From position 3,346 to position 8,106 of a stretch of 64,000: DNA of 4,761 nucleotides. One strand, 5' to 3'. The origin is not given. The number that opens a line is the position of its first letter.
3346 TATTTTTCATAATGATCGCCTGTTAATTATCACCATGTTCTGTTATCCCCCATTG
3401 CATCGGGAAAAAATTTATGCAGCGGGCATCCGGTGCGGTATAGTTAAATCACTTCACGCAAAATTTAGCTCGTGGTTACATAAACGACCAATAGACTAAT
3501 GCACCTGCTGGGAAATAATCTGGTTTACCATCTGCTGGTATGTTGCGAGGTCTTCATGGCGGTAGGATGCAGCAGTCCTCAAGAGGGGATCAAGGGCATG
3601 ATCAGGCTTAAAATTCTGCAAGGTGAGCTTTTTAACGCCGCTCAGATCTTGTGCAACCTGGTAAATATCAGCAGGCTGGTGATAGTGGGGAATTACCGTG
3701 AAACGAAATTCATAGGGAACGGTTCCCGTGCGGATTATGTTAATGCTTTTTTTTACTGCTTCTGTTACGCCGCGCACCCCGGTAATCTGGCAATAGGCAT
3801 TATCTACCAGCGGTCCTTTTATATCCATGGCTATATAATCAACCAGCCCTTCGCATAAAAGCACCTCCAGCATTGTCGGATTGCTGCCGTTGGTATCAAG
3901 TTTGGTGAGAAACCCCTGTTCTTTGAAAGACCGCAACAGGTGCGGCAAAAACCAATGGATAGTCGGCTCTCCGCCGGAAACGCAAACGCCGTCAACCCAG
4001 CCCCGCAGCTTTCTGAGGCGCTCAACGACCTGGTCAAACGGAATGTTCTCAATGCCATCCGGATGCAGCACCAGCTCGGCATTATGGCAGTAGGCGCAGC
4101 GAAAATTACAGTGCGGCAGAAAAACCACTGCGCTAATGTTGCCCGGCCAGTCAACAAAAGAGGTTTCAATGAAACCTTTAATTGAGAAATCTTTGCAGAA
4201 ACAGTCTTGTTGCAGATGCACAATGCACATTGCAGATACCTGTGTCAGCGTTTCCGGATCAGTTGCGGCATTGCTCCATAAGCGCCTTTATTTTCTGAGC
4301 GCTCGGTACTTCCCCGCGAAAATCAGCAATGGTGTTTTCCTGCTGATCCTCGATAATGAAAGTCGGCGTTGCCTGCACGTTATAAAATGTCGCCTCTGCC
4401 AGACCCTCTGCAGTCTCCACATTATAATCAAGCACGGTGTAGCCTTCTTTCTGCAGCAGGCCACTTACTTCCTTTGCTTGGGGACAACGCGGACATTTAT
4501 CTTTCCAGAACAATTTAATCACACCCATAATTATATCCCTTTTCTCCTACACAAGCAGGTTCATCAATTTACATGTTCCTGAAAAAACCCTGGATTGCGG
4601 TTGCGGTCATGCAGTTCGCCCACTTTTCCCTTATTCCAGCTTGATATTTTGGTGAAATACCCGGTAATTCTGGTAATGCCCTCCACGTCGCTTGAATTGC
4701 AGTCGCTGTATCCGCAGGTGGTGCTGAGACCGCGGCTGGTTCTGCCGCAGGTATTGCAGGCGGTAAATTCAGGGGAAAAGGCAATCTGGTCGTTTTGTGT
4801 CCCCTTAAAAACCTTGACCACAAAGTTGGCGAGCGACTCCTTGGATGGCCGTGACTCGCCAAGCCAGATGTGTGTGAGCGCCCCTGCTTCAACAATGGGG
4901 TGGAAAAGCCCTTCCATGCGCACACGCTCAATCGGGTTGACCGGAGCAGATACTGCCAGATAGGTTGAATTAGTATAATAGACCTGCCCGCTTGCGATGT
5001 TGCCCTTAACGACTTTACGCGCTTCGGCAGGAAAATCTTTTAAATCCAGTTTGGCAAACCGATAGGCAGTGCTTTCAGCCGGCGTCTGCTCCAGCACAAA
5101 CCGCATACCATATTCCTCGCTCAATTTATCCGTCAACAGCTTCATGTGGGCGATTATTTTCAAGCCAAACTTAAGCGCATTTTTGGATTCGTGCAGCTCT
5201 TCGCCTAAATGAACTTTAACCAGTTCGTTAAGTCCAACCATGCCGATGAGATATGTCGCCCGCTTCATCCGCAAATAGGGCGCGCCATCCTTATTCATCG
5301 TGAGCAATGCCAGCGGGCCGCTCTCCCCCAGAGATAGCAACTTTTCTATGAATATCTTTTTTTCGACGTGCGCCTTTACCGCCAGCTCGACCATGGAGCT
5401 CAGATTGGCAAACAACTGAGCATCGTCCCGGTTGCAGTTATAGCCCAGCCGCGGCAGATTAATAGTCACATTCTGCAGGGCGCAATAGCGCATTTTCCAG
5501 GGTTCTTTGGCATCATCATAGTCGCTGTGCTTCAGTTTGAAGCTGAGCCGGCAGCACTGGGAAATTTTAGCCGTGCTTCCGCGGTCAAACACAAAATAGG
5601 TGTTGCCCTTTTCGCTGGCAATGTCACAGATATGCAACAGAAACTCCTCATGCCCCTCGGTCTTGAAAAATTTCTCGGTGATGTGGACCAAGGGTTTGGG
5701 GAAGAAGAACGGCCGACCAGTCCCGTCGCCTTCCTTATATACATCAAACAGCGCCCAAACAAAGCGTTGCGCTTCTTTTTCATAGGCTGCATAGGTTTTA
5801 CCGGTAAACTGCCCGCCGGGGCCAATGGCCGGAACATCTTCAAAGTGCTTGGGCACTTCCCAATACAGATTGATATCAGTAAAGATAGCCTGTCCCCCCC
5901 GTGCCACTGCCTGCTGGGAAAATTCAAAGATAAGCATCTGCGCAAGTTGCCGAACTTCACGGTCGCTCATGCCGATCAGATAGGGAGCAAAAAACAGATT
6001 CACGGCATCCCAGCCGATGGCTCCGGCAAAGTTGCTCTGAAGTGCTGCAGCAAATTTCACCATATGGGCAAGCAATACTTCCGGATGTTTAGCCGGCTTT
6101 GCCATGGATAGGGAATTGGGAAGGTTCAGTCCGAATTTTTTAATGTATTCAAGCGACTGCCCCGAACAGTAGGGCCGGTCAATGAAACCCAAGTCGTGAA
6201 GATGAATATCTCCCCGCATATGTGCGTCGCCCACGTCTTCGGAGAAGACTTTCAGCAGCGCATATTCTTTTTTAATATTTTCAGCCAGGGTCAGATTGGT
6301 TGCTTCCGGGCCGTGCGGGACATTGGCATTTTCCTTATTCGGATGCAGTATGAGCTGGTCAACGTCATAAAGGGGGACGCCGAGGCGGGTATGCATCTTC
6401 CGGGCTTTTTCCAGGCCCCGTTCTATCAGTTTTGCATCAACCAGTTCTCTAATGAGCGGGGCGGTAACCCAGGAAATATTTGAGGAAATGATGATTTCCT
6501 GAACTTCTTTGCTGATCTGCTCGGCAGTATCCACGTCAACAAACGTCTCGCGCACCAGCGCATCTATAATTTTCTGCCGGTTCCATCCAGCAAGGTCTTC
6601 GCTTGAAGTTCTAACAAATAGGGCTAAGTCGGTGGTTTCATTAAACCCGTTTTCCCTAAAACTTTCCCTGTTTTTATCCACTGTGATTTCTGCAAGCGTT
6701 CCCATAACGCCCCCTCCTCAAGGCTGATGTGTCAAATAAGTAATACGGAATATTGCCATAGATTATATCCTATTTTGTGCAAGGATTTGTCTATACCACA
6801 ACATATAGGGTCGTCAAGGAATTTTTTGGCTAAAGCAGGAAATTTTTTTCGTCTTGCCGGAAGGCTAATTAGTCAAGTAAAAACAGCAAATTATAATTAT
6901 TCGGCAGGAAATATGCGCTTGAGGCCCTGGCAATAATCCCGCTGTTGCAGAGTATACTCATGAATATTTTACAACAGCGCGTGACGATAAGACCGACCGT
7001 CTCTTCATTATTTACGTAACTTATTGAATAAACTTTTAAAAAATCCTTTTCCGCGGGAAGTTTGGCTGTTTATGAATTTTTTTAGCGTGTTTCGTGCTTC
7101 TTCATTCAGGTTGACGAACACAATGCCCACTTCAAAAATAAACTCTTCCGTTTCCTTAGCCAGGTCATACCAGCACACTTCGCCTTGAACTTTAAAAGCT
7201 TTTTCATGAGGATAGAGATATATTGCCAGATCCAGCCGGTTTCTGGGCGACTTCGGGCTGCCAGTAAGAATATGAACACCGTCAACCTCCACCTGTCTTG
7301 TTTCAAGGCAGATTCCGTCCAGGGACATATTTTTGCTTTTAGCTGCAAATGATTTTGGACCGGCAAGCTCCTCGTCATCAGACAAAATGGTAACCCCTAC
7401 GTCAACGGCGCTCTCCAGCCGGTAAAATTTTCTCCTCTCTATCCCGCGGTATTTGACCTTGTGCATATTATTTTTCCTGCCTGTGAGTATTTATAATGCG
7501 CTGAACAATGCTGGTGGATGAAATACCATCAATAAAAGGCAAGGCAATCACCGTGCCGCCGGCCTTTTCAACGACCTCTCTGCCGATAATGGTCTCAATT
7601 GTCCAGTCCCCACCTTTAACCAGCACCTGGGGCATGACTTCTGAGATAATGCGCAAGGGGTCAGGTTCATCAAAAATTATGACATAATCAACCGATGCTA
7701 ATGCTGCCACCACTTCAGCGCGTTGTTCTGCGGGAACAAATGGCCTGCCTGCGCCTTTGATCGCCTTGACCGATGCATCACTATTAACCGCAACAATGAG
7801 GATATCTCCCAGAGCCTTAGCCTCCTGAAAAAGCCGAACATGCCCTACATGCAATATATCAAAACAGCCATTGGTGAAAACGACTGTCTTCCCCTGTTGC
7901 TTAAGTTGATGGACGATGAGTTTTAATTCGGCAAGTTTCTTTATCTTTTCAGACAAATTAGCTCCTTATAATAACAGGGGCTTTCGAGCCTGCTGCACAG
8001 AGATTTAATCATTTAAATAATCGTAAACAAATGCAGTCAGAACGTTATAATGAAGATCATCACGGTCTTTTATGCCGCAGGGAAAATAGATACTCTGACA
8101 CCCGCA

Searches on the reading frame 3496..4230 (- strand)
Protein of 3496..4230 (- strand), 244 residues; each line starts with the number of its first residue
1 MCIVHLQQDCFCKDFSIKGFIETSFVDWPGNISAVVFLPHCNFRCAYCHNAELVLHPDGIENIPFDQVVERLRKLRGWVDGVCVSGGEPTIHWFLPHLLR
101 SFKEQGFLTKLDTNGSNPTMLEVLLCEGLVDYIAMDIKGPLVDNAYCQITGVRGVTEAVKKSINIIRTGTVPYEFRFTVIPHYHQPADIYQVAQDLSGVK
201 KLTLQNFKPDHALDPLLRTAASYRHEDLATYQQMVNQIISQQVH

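Call 34: search_protein_families(library=pfam, proteins=[window:3496-4230:-], max_evalue=0.00001)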
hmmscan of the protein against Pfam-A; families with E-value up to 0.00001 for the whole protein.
window:3496-4230:- (244 aa): 1 family
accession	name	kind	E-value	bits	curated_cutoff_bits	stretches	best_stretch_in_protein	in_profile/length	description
PF04055.27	Radical_SAM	-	2e-16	61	29.5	1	36-181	2-152/166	Radical SAM superfamily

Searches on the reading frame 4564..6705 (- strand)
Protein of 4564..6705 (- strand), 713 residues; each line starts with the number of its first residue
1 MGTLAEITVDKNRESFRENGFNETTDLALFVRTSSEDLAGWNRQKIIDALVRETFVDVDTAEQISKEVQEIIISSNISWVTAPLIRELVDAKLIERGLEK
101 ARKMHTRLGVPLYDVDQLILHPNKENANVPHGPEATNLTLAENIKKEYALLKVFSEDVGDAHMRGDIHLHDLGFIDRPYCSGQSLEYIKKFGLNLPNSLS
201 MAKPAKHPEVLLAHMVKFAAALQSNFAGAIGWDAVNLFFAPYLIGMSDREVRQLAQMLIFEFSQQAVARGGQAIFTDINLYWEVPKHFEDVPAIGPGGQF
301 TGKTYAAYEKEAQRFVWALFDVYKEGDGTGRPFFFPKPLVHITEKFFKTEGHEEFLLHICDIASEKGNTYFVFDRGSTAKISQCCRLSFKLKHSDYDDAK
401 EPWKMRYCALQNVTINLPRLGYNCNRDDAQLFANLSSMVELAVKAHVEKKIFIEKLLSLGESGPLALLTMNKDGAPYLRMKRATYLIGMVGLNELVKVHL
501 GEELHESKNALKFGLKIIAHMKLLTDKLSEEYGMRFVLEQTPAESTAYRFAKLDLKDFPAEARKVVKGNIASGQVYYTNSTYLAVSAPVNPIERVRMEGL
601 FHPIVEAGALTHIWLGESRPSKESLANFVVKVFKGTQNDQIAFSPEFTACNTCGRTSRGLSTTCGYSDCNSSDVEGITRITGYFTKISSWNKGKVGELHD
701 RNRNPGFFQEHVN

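Call 34: search_protein_families(library=pfam, proteins=[window:4564-6705:-], max_evalue=0.00001)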
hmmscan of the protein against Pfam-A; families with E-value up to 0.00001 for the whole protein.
window:4564-6705:- (713 aa): 1 family
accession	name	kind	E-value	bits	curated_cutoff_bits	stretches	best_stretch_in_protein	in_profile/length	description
PF13597.11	NRDD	-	2.2e-144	482.7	26.2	1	125-702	1-560/562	Anaerobic ribonucleoside-triphosphate reductase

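Call 79: find_homologous_proteins(query=window:4564-6705:-, max_evalue=1e-100)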
Query window:4564-6705:- (713 aa): 4452 proteins with E <= 1e-100 among 8000 candidates; the best 120 are listed.
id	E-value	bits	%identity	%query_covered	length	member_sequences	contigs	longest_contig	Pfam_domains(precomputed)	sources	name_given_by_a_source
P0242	0.0e+0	1591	96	100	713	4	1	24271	PF13597.12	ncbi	-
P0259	0.0e+0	1533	92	100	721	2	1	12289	PF13597.12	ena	-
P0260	0.0e+0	1530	92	100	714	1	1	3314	PF13597.12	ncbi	-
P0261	0.0e+0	1529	92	100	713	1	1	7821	PF13597.12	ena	-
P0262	0.0e+0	1528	92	100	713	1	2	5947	PF13597.12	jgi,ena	jgi:ribonucleoside-triphosphate reductase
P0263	0.0e+0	1527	92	100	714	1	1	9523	PF13597.12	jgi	jgi:ribonucleoside-triphosphate reductase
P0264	0.0e+0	1527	92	100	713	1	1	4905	PF13597.12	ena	-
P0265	0.0e+0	1527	92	100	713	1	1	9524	PF13597.12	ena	-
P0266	0.0e+0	1525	92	100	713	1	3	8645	PF13597.12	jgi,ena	-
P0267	0.0e+0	1523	92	100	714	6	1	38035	PF13597.12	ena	-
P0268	0.0e+0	1518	91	100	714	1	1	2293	PF13597.12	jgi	-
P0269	0.0e+0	1435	85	100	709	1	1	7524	PF13597.12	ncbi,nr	ncbi:MAG: anaerobic ribonucleoside-triphosphate reductase [Proteobacteria bacterium]|nr:anaerobic ri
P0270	0.0e+0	1432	85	100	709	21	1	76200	PF13597.12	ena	-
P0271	0.0e+0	1424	86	100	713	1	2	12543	PF13597.12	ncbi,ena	-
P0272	0.0e+0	1424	86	100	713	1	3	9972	PF13597.12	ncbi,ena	-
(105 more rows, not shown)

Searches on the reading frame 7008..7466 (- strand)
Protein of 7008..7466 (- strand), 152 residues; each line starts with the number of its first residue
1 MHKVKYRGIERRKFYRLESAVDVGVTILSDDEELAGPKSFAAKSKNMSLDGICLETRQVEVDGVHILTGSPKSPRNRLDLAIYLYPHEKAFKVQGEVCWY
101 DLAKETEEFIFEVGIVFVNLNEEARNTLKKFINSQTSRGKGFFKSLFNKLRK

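Call 34: search_protein_families(library=pfam, proteins=[window:7008-7466:-], max_evalue=0.00001)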
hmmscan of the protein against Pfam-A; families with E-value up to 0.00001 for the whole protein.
window:7008-7466:- (152 aa): 1 family
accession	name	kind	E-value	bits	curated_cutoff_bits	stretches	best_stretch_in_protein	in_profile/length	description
PF07238.19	PilZ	-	1.2e-10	42.1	22.5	1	10-133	1-101/102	PilZ domain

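Call 65: search_protein_families(library=pfam, proteins=[window:7008-7466:-], max_evalue=10)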
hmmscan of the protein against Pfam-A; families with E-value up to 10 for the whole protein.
window:7008-7466:- (152 aa): 2 families
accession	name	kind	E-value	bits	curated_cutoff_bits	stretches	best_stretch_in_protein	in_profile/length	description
PF07238.19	PilZ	-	1.2e-10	42.1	22.5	1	10-133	1-101/102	PilZ domain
PF18022.7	Lectin_C_term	-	0.13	13.1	27.1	1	89-138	42-91/102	Ricin-type beta-trefoil lectin C-terminal domain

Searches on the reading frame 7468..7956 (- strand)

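Call 34: search_protein_families(library=pfam, proteins=[window:7468-7956:-], max_evalue=0.00001)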
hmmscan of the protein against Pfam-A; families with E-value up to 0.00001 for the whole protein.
window:7468-7956:- (162 aa): 1 family
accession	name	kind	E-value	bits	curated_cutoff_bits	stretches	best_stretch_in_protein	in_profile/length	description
PF01467.32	CTP_transf_like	-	4.4e-21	75.9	21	1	27-153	1-133/133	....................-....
